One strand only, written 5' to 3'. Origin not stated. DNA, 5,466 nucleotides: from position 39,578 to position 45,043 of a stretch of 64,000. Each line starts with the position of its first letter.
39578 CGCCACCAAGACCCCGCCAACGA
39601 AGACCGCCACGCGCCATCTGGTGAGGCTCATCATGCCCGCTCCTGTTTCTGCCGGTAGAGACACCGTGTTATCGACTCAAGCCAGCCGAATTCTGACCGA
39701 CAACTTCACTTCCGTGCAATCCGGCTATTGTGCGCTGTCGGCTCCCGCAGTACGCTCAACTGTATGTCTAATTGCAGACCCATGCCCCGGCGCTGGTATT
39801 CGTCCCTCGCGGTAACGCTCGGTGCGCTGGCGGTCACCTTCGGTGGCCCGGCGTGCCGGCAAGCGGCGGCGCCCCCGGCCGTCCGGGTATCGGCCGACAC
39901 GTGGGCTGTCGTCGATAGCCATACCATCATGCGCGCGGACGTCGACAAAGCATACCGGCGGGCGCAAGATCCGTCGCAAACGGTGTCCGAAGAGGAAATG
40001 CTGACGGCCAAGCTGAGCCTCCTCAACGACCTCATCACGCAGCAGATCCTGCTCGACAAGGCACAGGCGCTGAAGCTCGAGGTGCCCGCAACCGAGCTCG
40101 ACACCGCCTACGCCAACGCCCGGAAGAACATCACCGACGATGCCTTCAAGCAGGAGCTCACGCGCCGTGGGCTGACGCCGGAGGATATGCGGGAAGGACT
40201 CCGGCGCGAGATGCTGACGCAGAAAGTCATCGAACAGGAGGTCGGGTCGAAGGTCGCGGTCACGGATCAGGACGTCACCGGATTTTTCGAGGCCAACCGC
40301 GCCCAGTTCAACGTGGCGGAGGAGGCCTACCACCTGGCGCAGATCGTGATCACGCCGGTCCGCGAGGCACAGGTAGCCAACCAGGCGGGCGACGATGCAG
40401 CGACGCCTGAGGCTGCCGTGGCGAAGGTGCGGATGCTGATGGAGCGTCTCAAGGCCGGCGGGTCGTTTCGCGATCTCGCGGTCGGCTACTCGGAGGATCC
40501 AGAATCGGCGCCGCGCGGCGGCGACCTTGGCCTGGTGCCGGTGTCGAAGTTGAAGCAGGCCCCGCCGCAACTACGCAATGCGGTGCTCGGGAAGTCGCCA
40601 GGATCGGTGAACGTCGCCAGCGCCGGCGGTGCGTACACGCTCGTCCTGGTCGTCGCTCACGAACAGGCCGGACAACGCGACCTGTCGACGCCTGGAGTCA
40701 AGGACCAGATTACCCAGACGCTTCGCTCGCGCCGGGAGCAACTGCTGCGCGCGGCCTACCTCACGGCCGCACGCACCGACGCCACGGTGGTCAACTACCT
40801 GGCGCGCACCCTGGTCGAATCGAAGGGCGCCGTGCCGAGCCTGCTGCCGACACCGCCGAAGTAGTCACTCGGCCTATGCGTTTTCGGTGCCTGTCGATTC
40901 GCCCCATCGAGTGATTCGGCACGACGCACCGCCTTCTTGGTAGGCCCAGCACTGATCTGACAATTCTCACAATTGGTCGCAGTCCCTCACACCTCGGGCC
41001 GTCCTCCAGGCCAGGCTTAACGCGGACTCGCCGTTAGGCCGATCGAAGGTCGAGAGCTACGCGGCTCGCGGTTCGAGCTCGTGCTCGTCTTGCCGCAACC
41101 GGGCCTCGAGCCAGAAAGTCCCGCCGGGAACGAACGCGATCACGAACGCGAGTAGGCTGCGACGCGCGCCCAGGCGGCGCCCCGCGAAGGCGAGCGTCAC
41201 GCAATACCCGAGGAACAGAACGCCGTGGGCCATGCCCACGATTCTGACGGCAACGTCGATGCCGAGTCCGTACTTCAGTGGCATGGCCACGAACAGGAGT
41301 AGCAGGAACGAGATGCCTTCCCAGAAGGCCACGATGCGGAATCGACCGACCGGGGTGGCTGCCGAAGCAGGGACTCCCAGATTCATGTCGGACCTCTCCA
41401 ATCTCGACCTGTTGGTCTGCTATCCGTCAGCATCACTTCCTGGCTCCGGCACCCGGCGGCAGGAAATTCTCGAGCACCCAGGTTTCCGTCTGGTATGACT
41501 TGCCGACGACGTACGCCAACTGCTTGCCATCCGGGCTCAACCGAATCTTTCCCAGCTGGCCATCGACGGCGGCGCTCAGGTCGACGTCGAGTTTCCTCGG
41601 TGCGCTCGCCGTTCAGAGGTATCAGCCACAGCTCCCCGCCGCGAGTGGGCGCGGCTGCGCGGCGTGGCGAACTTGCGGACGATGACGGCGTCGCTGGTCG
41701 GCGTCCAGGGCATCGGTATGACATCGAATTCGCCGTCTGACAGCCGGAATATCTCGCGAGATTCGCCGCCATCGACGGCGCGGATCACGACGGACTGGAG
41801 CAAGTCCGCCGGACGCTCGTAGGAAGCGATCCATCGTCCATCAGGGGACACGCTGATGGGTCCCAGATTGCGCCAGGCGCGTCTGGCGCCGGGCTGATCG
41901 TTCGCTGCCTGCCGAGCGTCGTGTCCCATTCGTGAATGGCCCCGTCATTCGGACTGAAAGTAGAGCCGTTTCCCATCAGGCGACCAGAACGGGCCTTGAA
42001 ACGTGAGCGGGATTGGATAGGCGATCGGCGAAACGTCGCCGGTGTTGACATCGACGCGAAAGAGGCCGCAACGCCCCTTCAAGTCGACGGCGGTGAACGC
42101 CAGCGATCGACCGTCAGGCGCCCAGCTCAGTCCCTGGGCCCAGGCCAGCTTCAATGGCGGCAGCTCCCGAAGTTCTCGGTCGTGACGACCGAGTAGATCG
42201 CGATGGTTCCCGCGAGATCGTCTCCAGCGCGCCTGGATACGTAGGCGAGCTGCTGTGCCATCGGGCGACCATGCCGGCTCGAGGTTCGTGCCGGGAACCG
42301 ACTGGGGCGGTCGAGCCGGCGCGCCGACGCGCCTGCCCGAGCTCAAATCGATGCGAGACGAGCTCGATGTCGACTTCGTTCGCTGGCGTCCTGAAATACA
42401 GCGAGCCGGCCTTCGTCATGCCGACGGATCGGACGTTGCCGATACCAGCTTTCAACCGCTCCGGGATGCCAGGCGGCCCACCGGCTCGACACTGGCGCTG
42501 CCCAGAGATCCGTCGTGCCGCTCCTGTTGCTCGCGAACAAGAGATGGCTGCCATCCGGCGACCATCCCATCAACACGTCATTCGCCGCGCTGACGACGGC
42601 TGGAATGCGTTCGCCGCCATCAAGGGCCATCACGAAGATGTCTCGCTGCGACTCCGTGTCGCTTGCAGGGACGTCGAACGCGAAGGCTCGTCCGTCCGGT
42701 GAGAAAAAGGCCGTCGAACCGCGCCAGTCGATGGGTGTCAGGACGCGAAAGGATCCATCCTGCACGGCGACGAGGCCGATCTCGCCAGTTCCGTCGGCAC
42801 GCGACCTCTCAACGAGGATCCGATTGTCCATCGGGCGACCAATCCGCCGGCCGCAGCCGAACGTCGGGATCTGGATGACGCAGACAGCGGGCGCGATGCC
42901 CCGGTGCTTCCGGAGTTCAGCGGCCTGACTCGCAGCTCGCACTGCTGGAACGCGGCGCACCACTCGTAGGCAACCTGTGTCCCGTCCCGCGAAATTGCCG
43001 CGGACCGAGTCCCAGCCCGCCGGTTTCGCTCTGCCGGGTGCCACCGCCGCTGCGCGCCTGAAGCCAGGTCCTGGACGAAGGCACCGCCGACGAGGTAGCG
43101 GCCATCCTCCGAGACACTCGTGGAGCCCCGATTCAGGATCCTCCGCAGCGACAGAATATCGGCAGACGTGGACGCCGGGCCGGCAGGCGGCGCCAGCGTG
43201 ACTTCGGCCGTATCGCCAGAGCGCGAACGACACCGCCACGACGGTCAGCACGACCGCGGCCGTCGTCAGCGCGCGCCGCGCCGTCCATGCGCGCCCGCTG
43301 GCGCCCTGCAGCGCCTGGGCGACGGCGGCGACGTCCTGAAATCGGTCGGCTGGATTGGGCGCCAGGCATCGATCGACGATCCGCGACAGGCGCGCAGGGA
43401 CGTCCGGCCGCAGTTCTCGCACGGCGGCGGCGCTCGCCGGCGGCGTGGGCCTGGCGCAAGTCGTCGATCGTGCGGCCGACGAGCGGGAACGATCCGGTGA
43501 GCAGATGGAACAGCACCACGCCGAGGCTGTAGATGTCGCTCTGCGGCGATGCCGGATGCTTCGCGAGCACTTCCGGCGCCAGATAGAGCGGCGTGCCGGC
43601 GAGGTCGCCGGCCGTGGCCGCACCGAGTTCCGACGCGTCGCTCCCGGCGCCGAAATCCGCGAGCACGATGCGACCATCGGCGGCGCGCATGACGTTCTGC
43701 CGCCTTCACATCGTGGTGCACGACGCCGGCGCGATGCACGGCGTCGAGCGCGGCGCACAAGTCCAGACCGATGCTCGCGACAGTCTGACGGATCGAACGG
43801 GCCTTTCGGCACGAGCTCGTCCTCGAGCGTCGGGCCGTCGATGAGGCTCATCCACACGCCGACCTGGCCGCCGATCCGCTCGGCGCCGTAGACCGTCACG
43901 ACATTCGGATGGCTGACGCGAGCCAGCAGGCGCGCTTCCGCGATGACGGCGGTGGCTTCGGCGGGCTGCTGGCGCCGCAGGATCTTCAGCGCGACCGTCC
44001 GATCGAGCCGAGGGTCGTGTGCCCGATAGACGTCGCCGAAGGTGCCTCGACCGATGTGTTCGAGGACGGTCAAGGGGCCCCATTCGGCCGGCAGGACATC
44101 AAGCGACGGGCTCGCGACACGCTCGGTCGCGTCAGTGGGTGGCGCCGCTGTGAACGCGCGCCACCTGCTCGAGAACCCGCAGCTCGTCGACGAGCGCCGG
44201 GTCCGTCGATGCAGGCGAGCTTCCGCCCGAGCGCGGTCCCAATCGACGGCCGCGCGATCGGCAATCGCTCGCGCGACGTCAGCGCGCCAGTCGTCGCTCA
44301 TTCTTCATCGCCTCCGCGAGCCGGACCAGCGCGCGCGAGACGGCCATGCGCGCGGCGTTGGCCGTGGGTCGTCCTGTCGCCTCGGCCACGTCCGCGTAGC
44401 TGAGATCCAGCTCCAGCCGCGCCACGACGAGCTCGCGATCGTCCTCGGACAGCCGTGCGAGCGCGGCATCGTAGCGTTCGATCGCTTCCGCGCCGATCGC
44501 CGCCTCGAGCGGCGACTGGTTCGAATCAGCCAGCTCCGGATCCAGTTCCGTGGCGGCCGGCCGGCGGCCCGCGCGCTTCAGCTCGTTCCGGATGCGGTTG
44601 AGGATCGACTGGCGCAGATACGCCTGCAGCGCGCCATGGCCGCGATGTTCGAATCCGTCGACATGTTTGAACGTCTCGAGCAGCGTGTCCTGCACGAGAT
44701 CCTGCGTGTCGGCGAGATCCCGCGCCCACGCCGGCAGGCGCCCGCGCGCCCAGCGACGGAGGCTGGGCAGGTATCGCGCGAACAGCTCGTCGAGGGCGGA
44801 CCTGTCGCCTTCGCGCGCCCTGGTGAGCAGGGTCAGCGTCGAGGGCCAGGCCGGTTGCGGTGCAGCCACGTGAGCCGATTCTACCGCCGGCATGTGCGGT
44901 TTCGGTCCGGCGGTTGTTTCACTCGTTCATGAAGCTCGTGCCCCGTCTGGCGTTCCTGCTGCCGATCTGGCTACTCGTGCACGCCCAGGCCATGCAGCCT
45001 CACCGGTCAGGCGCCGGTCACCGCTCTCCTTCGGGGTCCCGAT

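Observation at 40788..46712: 78-bp direct repeat (77/78) of a gene's 3' end brackets a 5.8-kb block: signature of an old site-specific insertion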

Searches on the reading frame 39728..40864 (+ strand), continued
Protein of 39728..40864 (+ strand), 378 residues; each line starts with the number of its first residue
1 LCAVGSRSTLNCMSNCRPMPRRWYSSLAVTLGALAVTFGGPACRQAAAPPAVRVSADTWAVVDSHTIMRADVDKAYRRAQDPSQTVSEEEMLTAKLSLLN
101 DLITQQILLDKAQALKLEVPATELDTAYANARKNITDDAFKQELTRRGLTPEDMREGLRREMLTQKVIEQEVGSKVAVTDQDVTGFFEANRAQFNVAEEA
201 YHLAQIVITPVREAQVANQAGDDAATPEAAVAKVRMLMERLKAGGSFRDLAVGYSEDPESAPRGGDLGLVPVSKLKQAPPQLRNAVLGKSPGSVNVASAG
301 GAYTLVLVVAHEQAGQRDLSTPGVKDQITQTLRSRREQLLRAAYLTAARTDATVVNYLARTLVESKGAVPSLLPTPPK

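Call 43: find_encoding_contigs(protein=P0004, flank=10000, max_places=3)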
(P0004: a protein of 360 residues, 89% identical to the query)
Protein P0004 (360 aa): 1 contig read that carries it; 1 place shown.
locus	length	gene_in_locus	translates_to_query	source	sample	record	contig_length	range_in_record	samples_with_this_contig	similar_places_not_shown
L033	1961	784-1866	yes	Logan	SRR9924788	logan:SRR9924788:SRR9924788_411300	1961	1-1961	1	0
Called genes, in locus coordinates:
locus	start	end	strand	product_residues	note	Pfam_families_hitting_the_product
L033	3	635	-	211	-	?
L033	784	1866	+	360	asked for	PF13624:SurA_N_3, PF13623:SurA_N_2 (weak), PF09312:SurA_N, PF13616:Rotamase_3, PF00639:Rotamase (weak)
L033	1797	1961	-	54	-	?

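Call 46: search_protein_families(library=pfam, proteins=[L032:1472-1642:+, L033:1797-1961:-, L033:3-635:-], max_evalue=10)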
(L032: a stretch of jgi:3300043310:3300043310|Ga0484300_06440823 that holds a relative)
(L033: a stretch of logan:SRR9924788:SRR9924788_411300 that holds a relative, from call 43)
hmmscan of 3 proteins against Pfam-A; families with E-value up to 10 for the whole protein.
L032:1472-1642:+ (57 aa): 0 families

L033:1797-1961:- (54 aa): 0 families

L033:3-635:- (211 aa): 0 families

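Call 48: find_related_loci(query=L022:14974-16665:+, collection=viral_contigs, flank=10000)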
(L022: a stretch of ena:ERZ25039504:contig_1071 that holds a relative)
Query L022:14974-16665:+ (563 aa) in viral_contigs; peptide patterns used: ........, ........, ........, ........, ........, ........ (x = any residue, [..] = any of these).
2 stretches matched a pattern, but none encodes a relative of the query by tblastn (E <= 1e-3).

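Call 56: search_protein_families(library=pfam, proteins=[L001:11173-12813:-, L002:7053-9011:-, L004:11071-11868:+, L005:11071-11697:+, L006:12156-13313:-, L007:11115-11717:-, L008:11040-11651:-, L009:11149-15369:-, L010:11085-12017:-, L011:11180-12202:+], max_evalue=0.0001)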
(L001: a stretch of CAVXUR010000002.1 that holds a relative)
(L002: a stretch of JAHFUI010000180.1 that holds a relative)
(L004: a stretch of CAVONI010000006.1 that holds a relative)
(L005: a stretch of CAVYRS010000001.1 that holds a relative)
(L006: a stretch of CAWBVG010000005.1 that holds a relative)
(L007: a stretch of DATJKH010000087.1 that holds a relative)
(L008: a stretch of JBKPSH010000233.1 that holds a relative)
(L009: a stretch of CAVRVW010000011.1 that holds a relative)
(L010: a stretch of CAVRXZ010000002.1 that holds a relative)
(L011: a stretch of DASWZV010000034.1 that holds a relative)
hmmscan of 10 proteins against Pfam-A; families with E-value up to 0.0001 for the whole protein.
L001:11173-12813:- (547 aa): 2 families
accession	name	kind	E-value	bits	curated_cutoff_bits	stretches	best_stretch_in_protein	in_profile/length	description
PF00501.34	AMP-binding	-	1.8e-82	277.6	29.9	1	46-402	7-384/384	AMP-binding enzyme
PF13193.12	AMP-binding_C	-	1e-17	65.2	24.5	1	452-530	1-76/76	AMP-binding enzyme C-terminal domain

L002:7053-9011:- (653 aa): 10 families
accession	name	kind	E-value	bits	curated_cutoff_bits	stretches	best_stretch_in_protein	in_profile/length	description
PF07992.20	Pyr_redox_2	-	6.3e-38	131.3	26.1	1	328-639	1-291/291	Pyridine nucleotide-disulphide oxidoreductase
PF00072.30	Response_reg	-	7.4e-17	62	30.2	1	107-218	2-104/111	Response regulator receiver domain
PF00070.33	Pyr_redox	-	3.2e-13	50.4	22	1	472-546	1-80/82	Pyridine nucleotide-disulphide oxidoreductase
PF13738.12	Pyr_redox_3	-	4.8e-12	46.2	30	1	428-535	124-239/305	Pyridine nucleotide-disulphide oxidoreductase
PF12831.13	FAD_oxidored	-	1.1e-07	32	27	1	329-365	1-38/416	FAD dependent oxidoreductase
PF01946.23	Thi4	-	5.4e-07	29.5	26.2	1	325-366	15-58/235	Thi4 family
PF13450.12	NAD_binding_8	-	6.1e-06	26.9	21.9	1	332-370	1-40/68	NAD(P)-binding Rossmann-like domain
PF01266.30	DAO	-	1.4e-05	25.2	27.9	1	329-370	1-44/353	FAD dependent oxidoreductase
PF01494.25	FAD_binding_3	-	6.1e-05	22.9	22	0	329-361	3-35/349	FAD binding domain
PF03486.20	HI0933_like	-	6.9e-05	22.9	50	0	329-360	2-33/244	HI0933-like protein Rossmann domain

L004:11071-11868:+ (266 aa): 0 families

L005:11071-11697:+ (209 aa): 0 families

L006:12156-13313:- (386 aa): 1 family
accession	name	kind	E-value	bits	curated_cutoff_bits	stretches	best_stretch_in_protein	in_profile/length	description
PF00271.37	Helicase_C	-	1.9e-21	76.8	23.5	1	126-230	3-110/110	Helicase conserved C-terminal domain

L007:11115-11717:- (201 aa): 0 families

L008:11040-11651:- (204 aa): 0 families

L009:11149-15369:- (1407 aa): 2 families
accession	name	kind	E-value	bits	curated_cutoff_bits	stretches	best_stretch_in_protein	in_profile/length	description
PF22422.2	MGH1-like_GH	-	1.3e-19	71.4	27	2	930-1033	1-110/356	Mannosylglycerate hydrolase MGH1-like glycoside hydrolase domain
PF03200.22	Glyco_hydro_63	-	7.7e-10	38.6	22.4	1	1065-1294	253-432/492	Glycosyl hydrolase family 63 C-terminal domain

L010:11085-12017:- (311 aa): 4 families
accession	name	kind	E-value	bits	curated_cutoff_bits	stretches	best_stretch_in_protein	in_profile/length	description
PF00561.26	Abhydrolase_1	-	2.3e-29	103.2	25.8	1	57-289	2-239/245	alpha/beta hydrolase fold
PF12146.15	Hydrolase_4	-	8.4e-24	84.6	27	2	58-157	7-110/239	Serine aminopeptidase, S33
PF12697.13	Abhydrolase_6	-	2.8e-21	77.6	26.3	1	58-299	1-215/217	Alpha/beta hydrolase family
PF00326.27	Peptidase_S9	-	7e-06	26.1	22.6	0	242-307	139-207/213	Prolyl oligopeptidase family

L011:11180-12202:+ (341 aa): 0 families

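Call 57: search_protein_families(library=pfam, proteins=[L012:11105-12862:-, L014:11181-12443:+, L015:11153-11947:-, L016:11724-13301:-, L017:10996-13797:+, L018:6681-7481:+, L019:3731-4486:+, L020:12421-14145:+, L021:11375-13267:+, L003:10867-11529:+], max_evalue=0.0001)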
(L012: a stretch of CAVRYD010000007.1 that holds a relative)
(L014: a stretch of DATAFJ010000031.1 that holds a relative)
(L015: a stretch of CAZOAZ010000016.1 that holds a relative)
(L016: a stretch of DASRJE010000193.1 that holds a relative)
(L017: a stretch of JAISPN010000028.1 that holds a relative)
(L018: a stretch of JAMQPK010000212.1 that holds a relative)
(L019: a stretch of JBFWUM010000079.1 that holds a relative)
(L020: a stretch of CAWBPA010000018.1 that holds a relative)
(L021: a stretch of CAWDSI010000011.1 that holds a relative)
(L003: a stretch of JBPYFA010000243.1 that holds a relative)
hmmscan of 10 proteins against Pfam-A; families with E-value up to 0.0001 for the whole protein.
L012:11105-12862:- (586 aa): 5 families
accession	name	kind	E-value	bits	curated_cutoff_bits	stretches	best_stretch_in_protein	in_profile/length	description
PF00282.25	Pyridoxal_deC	-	3.9e-63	213.9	27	1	169-493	37-369/375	Pyridoxal-dependent decarboxylase conserved domain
PF00266.25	Aminotran_5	-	8.4e-09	35.3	21.5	1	272-406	92-213/371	Aminotransferase class-V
PF01212.27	Beta_elim_lyase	-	1.1e-07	31.9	27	1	231-477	50-239/288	Beta-eliminating lyase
PF05889.19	SepSecS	-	2.6e-06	26.8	21.1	1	284-365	116-195/389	O-phosphoseryl-tRNA(Sec) selenium transferase, SepSecS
PF00155.27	Aminotran_1_2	-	4.8e-05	23.1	19.7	1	284-374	106-198/361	Aminotransferase class I and II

L014:11181-12443:+ (421 aa): 2 families
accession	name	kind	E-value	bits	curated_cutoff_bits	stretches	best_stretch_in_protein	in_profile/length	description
PF01494.25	FAD_binding_3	-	1.1e-23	84.4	22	1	19-359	2-348/349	FAD binding domain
PF01266.30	DAO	-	1.5e-09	38.3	27.9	0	100-283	134-312/353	FAD dependent oxidoreductase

L015:11153-11947:- (265 aa): 0 families

L016:11724-13301:- (526 aa): 1 family
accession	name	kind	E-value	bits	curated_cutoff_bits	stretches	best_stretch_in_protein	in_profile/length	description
PF01266.30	DAO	-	5.6e-66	223.9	27.9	1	142-494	1-352/353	FAD dependent oxidoreductase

L017:10996-13797:+ (934 aa): 1 family
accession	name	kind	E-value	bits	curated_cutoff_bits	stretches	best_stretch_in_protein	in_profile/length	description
PF03699.18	UPF0182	-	1.7e-254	847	27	1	10-783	3-770/770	Uncharacterised protein family (UPF0182)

L018:6681-7481:+ (267 aa): 2 families
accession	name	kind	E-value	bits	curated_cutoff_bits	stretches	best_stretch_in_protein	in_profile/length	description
PF00034.26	Cytochrom_C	-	1.9e-20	74.4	21.3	1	46-119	2-89/90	Cytochrome c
PF13442.11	Cytochrome_CBB3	-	9.6e-19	67.9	27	1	44-116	2-68/68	Cytochrome C oxidase, cbb3-type, subunit III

L019:3731-4486:+ (252 aa): 0 families

L020:12421-14145:+ (575 aa): 10 families
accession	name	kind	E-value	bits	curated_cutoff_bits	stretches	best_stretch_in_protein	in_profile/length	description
PF07992.20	Pyr_redox_2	-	8.6e-40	137.4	26.1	1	251-561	1-291/291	Pyridine nucleotide-disulphide oxidoreductase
PF13738.12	Pyr_redox_3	-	9e-16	58.4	30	1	329-500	103-278/305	Pyridine nucleotide-disulphide oxidoreductase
PF00072.30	Response_reg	-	1.8e-14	54.3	30.2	1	30-141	2-104/111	Response regulator receiver domain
PF00070.33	Pyr_redox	-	1.4e-11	45.1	22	1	395-469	1-80/82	Pyridine nucleotide-disulphide oxidoreductase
PF12831.13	FAD_oxidored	-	7.1e-08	32.6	27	1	252-289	1-39/416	FAD dependent oxidoreductase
PF01946.23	Thi4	-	3.9e-07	30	26.2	0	251-289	18-58/235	Thi4 family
PF13450.12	NAD_binding_8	-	6.3e-07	30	21.9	0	255-293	1-40/68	NAD(P)-binding Rossmann-like domain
PF01266.30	DAO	-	1.7e-06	28.3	27.9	0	252-293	1-44/353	FAD dependent oxidoreductase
PF03486.20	HI0933_like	-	2.7e-05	24.2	50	0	252-283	2-33/244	HI0933-like protein Rossmann domain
PF01494.25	FAD_binding_3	-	9.9e-05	22.1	22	0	252-284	3-35/349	FAD binding domain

L021:11375-13267:+ (631 aa): 4 families
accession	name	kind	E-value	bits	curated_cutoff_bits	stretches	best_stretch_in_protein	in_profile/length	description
PF00069.31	Pkinase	-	1.1e-29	104.1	31.7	1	14-164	96-254/263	Protein kinase domain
PF07714.23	PK_Tyr_Ser-Thr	-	4.3e-21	75.8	23.1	1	11-163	97-250/258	Protein tyrosine and serine/threonine kinase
PF13414.12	TPR_11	-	1.4e-11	44.3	26.8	0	393-413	17-37/42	TPR repeat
PF13431.12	TPR_17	-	6.2e-06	26.5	24.4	0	349-372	1-24/34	Tetratricopeptide repeat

L003:10867-11529:+ (221 aa): 1 family
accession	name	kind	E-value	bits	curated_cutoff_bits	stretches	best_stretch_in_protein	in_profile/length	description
PF00753.33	Lactamase_B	-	1.7e-07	31.8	22.7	1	75-221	5-146/196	Metallo-beta-lactamase superfamily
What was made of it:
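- On Site-specific integrative element at a gene 3' end: None lies next to SurA in 20 distant genomes (calls 56, 57).
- No integrase lies next to SurA in 20 more distant genomes (calls 56, 57). None of 20 distant genomes has an integrase next to SurA (calls 56, 57).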

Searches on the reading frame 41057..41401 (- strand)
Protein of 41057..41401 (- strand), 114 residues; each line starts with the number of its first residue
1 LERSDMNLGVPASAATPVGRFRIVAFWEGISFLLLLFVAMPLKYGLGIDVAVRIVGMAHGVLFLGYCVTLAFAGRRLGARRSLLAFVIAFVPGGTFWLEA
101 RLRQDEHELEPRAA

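Call 7: search_protein_families(library=pfam, proteins=[window:41057-41401:-], max_evalue=0.01)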
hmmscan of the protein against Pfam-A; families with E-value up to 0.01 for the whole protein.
window:41057-41401:- (114 aa): 1 family
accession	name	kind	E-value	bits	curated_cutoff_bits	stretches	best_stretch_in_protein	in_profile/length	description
PF12823.12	DUF3817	-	3.8e-23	82.5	27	1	19-103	2-84/85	Domain of unknown function (DUF3817)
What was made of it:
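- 41057..41401 (-): DUF3817 small membrane protein gene (module 1 of the block). Pfam PF12823, E=3.8e-23 (call 7).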

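Call 11: find_encoding_contigs(protein=window:41057-41401:-, flank=10000, max_places=10)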
Protein window:41057-41401:- (114 aa): no gene with exactly this product is on record in the collection.

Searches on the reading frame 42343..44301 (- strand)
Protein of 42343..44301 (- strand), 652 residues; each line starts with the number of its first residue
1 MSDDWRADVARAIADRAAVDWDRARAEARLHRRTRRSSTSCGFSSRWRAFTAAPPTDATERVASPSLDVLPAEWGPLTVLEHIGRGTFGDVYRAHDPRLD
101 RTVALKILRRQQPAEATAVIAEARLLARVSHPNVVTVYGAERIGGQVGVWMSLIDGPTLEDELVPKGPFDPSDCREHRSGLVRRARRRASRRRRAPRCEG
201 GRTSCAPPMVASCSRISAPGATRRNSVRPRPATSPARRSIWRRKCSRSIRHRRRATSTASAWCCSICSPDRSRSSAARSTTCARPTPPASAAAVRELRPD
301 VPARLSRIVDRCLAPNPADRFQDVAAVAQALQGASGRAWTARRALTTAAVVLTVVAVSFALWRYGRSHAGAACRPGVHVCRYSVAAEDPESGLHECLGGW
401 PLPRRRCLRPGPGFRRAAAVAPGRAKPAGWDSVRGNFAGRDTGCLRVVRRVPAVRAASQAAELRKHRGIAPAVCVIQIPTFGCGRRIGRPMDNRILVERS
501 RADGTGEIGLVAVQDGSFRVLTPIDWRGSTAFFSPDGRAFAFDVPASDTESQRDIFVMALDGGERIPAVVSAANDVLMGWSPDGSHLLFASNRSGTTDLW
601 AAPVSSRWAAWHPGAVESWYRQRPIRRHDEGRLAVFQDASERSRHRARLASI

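Call 7: search_protein_families(library=pfam, proteins=[window:42343-44301:-], max_evalue=0.01)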
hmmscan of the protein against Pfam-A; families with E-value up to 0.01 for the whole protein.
window:42343-44301:- (652 aa): 3 families
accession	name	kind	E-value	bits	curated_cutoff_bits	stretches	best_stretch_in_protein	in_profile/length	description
PF00069.31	Pkinase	-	9.1e-13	48.6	31.7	1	78-176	2-102/263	Protein kinase domain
PF07714.23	PK_Tyr_Ser-Thr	-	1.2e-09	38.3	23.1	1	78-164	2-93/258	Protein tyrosine and serine/threonine kinase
PF07676.18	PD40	-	6.8e-09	35.9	20.9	1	579-600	15-37/38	WD40-like Beta Propeller Repeat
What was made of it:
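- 41433..44301 (-): Hanks-type Ser/Thr kinase with a C-terminal PD40/Tricorn-like beta-propeller. In the window it is split by about 20 1-bp insertions. Pfam Pkinase and PD40 (call 7).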

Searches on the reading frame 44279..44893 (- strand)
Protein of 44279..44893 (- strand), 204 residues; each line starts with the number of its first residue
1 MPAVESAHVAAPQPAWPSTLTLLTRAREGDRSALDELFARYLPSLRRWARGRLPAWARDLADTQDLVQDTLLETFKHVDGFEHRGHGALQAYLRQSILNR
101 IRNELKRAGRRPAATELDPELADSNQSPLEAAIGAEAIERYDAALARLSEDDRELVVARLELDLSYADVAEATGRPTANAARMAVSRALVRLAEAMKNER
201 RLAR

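Call 7: search_protein_families(library=pfam, proteins=[window:44279-44893:-], max_evalue=0.01)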
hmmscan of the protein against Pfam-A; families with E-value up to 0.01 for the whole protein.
window:44279-44893:- (204 aa): 4 families
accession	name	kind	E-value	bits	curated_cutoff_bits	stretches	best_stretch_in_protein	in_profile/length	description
PF04542.20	Sigma70_r2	-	9.8e-11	41.7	24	1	37-111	1-71/71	Sigma-70 region 2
PF08281.18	Sigma70_r4_2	-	7.4e-08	32.4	25.7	1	139-192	2-54/54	Sigma-70, region 4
PF07638.17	Sigma70_ECF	-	0.0006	20.2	21.1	1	21-171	6-159/185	ECF sigma factor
PF04545.22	Sigma70_r4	-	0.0018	18.2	24.1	1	144-192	1-48/50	Sigma-70, region 4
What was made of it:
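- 44279..44893 (-): ECF-type sigma factor immediately upstream of the kinase on the same strand, overlapping it by 23 nt in these ORF calls; co-transcription is an inference. Pfam Sigma70_r2 and Sigma70_r4_2 (call 7).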

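Call 69: find_encoding_contigs(protein=window:44279-44893:-, flank=10000, max_places=6)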
Protein window:44279-44893:- (204 aa): no gene with exactly this product is on record in the collection.
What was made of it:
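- Tried and rejected: Exact-protein look-ups of the window's DUF3817 and ECF sigma found nothing (calls 11, 69).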
